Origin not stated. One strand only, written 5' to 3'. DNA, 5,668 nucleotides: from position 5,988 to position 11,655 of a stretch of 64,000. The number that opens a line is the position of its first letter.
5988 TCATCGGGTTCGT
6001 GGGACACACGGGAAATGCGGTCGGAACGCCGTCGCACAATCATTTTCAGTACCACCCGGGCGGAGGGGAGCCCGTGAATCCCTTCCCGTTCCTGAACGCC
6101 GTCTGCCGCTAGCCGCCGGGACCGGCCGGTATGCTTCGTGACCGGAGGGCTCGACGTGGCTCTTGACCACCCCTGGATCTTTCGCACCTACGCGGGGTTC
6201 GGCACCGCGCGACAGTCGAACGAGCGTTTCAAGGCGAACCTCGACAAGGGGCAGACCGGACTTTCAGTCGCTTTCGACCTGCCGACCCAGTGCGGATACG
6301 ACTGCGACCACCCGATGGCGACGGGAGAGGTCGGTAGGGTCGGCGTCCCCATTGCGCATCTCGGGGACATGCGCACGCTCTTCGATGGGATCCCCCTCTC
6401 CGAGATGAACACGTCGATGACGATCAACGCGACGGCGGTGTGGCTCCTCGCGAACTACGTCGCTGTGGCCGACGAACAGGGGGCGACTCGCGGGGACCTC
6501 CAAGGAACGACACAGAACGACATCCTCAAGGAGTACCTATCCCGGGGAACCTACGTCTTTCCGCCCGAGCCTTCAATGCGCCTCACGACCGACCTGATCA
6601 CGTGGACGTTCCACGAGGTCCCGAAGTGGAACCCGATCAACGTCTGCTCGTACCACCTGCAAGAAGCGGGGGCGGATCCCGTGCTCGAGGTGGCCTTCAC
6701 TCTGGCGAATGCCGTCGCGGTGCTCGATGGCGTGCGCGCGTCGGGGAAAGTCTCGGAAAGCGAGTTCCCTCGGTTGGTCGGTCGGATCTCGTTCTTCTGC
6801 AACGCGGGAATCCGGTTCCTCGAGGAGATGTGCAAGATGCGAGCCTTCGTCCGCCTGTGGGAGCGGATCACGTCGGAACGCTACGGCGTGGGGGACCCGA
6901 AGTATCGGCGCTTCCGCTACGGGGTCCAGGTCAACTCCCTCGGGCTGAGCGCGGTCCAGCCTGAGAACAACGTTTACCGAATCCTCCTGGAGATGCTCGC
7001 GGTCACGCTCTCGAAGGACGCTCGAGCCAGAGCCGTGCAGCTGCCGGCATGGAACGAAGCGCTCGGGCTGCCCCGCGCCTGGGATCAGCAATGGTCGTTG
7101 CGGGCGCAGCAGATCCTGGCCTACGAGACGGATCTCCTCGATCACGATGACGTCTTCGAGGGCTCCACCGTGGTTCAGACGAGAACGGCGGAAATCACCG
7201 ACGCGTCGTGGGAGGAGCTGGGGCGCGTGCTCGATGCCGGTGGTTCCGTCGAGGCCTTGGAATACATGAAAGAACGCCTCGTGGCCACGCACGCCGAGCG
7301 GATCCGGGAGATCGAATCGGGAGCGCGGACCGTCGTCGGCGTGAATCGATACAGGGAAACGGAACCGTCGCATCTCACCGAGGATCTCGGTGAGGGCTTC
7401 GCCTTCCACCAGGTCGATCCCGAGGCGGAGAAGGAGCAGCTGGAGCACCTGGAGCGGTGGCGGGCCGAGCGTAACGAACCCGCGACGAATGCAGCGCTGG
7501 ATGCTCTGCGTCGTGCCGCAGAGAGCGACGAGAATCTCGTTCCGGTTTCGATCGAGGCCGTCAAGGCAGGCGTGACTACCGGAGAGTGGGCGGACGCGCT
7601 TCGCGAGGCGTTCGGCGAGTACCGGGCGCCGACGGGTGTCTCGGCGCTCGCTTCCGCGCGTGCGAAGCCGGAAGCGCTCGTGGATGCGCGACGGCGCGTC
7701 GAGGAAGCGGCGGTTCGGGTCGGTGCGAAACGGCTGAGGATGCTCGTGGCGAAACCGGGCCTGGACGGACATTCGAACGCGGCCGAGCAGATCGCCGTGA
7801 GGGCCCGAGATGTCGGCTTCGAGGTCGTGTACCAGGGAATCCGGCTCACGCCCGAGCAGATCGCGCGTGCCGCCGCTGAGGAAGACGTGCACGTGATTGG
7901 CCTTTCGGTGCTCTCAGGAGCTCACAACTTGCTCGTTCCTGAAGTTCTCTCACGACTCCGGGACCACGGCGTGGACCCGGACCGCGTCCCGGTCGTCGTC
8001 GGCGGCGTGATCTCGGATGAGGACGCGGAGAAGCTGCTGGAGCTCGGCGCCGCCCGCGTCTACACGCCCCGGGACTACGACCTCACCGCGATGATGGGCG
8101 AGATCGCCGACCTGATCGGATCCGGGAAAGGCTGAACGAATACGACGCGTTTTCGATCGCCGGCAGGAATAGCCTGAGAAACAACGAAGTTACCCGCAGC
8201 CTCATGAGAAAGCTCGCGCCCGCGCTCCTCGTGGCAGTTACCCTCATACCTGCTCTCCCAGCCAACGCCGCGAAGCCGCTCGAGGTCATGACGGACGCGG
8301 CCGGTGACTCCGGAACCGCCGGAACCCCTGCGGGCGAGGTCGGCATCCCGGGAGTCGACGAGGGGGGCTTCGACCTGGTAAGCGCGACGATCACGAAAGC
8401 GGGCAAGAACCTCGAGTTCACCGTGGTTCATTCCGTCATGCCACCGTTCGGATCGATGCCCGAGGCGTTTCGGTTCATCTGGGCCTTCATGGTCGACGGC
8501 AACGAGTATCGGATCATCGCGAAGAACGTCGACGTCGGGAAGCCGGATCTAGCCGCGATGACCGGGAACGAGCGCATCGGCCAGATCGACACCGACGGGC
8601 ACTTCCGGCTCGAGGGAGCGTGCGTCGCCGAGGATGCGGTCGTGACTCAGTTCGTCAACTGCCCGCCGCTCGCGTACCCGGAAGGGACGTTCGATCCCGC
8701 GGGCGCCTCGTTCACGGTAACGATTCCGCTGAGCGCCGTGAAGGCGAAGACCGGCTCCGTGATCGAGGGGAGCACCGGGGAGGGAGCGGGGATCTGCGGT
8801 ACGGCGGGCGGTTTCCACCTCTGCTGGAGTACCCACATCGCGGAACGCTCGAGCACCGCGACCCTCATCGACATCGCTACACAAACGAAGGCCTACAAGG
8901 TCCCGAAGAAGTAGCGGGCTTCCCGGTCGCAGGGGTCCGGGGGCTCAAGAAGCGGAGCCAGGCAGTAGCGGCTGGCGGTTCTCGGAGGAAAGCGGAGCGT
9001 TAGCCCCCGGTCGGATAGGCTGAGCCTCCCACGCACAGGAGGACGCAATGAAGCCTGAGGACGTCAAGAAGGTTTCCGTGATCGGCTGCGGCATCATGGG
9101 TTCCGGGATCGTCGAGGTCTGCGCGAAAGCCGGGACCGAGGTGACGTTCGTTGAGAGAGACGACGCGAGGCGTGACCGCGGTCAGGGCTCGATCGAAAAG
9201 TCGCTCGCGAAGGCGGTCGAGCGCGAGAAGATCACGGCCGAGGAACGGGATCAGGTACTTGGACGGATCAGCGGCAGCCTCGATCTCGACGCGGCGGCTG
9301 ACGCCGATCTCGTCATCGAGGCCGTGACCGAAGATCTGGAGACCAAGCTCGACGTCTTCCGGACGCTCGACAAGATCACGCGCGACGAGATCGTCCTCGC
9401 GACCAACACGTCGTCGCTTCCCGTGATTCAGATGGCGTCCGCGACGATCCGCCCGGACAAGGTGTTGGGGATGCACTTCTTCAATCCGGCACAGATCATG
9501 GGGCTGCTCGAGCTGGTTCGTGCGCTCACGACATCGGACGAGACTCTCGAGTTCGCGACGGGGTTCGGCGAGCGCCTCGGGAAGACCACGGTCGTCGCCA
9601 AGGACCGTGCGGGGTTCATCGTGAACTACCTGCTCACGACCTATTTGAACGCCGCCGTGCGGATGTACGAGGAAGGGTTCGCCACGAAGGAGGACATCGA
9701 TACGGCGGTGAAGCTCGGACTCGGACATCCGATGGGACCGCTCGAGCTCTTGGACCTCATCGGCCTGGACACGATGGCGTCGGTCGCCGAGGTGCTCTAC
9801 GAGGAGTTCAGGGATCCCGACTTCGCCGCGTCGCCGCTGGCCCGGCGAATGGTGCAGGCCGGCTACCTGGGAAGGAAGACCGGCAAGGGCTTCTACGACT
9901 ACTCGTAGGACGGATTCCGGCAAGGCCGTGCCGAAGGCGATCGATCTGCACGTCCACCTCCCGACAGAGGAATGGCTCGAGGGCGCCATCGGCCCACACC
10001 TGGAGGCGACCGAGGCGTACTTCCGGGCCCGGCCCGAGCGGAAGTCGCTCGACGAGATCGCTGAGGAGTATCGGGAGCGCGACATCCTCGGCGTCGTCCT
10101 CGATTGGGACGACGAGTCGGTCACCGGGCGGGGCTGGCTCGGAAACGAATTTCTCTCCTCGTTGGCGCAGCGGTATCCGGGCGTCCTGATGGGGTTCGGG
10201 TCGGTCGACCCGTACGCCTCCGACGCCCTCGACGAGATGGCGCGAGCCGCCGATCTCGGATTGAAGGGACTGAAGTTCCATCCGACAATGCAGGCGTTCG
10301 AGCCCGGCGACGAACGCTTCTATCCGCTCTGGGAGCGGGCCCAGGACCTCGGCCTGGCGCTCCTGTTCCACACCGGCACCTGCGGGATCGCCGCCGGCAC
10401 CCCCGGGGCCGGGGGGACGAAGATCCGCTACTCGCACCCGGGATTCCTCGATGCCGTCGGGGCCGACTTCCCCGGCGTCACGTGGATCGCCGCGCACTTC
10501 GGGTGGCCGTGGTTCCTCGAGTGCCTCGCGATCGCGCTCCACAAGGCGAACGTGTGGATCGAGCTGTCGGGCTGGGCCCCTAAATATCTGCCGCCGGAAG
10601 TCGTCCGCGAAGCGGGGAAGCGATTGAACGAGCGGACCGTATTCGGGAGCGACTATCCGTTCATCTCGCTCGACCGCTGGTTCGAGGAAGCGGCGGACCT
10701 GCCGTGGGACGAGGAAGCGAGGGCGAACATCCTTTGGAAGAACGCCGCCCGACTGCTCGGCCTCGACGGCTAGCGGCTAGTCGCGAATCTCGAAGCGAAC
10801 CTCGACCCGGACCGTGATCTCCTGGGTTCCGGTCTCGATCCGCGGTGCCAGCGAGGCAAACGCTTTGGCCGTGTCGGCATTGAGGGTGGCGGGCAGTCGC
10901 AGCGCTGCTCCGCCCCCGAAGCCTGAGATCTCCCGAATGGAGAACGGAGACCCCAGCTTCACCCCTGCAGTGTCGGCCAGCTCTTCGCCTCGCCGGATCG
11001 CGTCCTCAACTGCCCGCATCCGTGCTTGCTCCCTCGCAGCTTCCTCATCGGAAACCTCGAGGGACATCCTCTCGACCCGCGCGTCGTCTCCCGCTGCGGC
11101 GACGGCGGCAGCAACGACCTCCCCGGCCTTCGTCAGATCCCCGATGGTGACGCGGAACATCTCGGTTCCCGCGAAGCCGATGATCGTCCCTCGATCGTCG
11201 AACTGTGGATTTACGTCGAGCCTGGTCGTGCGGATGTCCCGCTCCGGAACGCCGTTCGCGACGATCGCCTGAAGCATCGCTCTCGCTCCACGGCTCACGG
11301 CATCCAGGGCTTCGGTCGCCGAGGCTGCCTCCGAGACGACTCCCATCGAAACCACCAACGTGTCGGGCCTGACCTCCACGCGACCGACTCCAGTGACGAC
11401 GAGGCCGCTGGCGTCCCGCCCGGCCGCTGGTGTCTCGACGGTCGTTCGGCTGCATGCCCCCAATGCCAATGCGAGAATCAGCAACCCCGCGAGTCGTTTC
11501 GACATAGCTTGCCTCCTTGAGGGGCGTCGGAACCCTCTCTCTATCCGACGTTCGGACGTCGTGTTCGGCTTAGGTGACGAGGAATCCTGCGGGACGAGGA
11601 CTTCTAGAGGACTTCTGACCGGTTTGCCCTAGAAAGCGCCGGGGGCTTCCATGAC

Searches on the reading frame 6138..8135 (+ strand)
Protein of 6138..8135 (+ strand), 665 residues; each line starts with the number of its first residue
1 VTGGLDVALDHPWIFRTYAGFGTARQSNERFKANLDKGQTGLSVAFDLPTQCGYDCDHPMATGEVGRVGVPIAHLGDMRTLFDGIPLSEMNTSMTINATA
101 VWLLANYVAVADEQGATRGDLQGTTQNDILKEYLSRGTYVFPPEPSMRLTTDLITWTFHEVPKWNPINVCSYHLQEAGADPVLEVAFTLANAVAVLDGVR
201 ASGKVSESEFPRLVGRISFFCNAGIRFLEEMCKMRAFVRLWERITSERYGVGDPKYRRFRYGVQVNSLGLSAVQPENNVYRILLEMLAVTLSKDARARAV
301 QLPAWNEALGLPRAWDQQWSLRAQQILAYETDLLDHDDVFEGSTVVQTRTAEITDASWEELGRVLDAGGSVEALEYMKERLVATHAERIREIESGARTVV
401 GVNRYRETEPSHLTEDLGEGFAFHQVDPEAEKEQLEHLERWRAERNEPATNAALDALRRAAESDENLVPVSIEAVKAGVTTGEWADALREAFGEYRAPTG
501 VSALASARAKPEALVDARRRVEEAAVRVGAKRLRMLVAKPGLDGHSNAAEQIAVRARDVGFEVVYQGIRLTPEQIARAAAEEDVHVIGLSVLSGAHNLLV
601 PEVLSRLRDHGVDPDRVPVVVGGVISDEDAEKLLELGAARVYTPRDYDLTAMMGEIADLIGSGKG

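Call 39: search_protein_families(library=pfam, proteins=[window:6138-8135:+], max_evalue=0.000001)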
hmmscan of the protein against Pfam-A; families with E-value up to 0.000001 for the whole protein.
window:6138-8135:+ (665 aa): 2 families
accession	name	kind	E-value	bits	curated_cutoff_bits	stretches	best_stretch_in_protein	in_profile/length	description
PF01642.28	MM_CoA_mutase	-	1.6e-131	439.8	22.1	1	10-493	44-512/512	Methylmalonyl-CoA mutase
PF02310.24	B12-binding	-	2.5e-15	56.8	32.1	1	534-641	2-109/121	B12 binding domain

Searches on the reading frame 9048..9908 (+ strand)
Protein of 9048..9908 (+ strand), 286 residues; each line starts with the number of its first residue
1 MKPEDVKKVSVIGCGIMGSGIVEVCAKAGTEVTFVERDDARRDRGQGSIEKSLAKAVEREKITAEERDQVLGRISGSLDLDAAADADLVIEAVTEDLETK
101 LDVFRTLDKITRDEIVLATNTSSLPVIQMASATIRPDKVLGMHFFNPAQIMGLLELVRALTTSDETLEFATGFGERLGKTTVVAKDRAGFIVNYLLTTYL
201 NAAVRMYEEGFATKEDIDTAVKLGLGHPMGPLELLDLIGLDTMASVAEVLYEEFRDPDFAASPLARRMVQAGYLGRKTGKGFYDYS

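Call 39: search_protein_families(library=pfam, proteins=[window:9048-9908:+], max_evalue=0.000001)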
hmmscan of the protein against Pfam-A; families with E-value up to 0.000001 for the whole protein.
window:9048-9908:+ (286 aa): 2 families
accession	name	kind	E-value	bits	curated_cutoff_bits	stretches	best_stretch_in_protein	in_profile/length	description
PF02737.24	3HCDH_N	-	3e-61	206.9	22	1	8-186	1-179/180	3-hydroxyacyl-CoA dehydrogenase, NAD binding domain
PF00725.27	3HCDH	-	5.4e-37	126.6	22.1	1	189-285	1-97/97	3-hydroxyacyl-CoA dehydrogenase, C-terminal domain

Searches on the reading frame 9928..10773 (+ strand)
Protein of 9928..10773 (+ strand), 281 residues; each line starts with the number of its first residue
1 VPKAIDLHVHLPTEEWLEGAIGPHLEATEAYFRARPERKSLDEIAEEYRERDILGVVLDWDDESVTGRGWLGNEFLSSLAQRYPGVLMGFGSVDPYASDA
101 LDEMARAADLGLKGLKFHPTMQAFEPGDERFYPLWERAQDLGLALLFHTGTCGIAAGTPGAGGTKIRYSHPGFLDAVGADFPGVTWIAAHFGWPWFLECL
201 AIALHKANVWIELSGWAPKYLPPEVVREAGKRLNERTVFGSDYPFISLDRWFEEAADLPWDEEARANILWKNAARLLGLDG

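Call 39: search_protein_families(library=pfam, proteins=[window:9928-10773:+], max_evalue=0.000001)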
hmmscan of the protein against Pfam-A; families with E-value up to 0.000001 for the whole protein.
window:9928-10773:+ (281 aa): 1 family
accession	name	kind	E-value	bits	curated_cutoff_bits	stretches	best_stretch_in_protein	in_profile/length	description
PF04909.20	Amidohydro_2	-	1.1e-46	160.4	26.4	1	5-279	1-289/289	Amidohydrolase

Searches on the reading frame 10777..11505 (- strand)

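Call 39: search_protein_families(library=pfam, proteins=[window:10777-11505:-], max_evalue=0.000001)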
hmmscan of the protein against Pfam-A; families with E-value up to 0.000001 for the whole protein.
window:10777-11505:- (242 aa): 1 family
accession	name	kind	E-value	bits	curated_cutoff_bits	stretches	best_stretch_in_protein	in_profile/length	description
PF04402.19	SIMPL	-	2.7e-43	149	25.2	1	36-238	2-205/205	Protein of unknown function (DUF541)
